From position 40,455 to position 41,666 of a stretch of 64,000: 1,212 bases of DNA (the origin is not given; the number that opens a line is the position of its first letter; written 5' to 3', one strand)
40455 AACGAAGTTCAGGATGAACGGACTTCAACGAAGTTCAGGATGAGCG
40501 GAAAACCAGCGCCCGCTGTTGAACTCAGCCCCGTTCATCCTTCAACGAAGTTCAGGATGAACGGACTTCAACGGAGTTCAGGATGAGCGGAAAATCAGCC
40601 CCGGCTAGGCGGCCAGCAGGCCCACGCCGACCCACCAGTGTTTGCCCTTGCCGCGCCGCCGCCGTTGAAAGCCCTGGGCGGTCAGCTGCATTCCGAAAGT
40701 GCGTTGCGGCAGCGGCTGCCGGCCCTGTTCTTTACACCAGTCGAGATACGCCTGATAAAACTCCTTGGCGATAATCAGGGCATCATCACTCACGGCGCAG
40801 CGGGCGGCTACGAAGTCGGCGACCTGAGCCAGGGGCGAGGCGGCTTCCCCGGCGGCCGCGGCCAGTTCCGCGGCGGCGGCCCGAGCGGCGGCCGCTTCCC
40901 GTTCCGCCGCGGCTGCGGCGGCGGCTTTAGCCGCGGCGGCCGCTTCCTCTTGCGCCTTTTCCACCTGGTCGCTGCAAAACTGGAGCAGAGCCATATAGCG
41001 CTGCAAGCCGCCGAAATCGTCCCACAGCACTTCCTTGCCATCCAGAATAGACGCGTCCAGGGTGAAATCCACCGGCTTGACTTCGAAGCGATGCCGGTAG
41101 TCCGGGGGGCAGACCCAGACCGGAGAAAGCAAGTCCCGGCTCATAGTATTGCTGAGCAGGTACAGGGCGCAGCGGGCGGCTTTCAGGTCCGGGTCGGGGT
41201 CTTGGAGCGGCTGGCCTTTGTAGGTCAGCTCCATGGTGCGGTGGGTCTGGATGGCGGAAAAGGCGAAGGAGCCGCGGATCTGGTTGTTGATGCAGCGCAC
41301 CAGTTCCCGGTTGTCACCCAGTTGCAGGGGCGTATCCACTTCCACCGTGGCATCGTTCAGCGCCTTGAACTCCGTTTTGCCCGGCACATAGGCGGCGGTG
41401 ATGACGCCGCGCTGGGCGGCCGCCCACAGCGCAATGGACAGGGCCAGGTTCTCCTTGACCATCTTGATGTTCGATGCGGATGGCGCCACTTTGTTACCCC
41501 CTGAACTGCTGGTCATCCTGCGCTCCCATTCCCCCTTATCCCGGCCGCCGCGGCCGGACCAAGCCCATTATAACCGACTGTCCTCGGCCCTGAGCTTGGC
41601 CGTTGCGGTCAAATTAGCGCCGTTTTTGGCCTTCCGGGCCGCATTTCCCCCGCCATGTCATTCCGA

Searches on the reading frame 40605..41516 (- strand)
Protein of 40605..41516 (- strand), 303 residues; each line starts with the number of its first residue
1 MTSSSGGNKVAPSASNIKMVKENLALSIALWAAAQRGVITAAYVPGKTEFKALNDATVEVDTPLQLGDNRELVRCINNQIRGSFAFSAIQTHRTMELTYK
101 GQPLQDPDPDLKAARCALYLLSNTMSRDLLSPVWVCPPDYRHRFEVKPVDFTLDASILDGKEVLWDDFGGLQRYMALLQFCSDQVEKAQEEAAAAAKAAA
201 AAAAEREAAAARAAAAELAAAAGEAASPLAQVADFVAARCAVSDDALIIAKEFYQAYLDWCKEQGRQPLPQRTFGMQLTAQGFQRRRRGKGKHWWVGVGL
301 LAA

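Call 38: search_protein_families(library=pfam, proteins=[window:40605-41516:-], max_evalue=0.00001)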
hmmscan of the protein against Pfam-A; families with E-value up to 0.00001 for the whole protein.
window:40605-41516:- (303 aa): 1 family
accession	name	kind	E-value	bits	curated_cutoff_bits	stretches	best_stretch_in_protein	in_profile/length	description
PF03288.22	Pox_D5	-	5.6e-07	30.4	21.4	1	232-281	6-56/86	Poxvirus D5 protein-like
